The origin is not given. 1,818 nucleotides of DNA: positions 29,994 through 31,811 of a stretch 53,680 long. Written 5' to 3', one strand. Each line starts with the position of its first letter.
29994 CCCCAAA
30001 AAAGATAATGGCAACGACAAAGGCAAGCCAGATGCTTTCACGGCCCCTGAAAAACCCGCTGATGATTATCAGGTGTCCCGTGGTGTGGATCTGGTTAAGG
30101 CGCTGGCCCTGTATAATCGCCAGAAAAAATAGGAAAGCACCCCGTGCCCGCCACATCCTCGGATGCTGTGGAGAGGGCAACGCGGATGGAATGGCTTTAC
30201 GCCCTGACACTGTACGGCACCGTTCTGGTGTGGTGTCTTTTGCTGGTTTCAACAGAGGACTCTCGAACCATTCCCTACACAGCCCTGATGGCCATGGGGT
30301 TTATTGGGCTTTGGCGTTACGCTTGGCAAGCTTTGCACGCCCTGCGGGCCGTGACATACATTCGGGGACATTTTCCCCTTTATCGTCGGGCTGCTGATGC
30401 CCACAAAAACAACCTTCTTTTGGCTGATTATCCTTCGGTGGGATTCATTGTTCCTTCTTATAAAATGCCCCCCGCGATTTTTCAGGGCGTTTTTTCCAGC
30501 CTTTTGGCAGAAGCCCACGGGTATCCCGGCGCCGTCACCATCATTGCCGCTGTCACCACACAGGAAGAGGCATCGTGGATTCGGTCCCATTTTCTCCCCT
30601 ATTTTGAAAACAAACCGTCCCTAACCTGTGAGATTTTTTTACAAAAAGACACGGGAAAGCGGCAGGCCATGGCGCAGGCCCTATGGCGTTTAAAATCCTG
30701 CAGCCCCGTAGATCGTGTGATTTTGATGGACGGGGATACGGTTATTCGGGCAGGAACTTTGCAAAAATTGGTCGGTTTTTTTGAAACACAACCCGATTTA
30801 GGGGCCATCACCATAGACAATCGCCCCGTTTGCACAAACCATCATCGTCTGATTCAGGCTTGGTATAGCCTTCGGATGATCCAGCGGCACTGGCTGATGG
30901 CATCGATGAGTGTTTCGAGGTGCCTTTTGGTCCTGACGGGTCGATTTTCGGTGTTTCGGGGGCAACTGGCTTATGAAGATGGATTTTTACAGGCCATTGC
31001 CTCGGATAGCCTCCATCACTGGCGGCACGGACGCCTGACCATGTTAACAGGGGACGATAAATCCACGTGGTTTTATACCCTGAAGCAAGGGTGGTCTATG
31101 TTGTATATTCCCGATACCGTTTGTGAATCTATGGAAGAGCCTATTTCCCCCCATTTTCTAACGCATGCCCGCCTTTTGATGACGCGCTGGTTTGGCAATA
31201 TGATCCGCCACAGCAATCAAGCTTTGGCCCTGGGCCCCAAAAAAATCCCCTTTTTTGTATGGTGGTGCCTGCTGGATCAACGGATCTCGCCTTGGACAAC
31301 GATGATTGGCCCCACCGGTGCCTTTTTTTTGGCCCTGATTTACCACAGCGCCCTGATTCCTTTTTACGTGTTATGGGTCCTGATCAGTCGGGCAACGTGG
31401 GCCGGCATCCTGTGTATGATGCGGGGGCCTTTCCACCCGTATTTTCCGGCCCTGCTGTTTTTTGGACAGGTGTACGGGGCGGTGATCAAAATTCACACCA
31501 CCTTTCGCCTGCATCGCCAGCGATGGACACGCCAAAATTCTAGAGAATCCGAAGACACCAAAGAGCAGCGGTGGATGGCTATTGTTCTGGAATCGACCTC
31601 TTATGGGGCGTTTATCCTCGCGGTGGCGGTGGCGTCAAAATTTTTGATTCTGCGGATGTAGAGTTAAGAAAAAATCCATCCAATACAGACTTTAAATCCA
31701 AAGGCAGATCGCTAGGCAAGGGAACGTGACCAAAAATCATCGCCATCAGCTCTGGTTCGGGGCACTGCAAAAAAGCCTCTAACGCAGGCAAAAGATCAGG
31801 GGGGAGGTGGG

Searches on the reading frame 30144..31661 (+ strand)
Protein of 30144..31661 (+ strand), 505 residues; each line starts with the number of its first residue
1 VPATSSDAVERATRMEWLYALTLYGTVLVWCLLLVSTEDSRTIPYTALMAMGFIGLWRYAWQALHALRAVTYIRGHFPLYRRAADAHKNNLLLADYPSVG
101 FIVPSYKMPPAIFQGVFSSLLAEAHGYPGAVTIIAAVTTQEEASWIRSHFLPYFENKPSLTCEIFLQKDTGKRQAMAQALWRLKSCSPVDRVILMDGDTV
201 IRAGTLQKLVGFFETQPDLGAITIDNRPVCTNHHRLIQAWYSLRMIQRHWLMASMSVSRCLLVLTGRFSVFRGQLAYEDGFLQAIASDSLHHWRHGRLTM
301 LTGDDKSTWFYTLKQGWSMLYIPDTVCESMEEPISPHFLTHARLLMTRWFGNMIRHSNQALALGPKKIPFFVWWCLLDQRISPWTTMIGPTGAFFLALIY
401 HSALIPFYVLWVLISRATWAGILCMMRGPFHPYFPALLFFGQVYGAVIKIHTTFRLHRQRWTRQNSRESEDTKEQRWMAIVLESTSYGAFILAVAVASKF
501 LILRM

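Call 48: search_protein_families(library=pfam, proteins=[window:30144-31661:+], max_evalue=0.001)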
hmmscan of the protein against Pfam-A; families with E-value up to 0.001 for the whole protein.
window:30144-31661:+ (505 aa): 2 families
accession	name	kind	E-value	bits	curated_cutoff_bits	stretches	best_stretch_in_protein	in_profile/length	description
PF13641.12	Glyco_tranf_2_3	-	8.6e-21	75.4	27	1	97-351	1-229/230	Glycosyltransferase like family 2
PF13632.12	Glyco_trans_2_3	-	6e-11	43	27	1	192-413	2-197/198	Glycosyl transferase family group 2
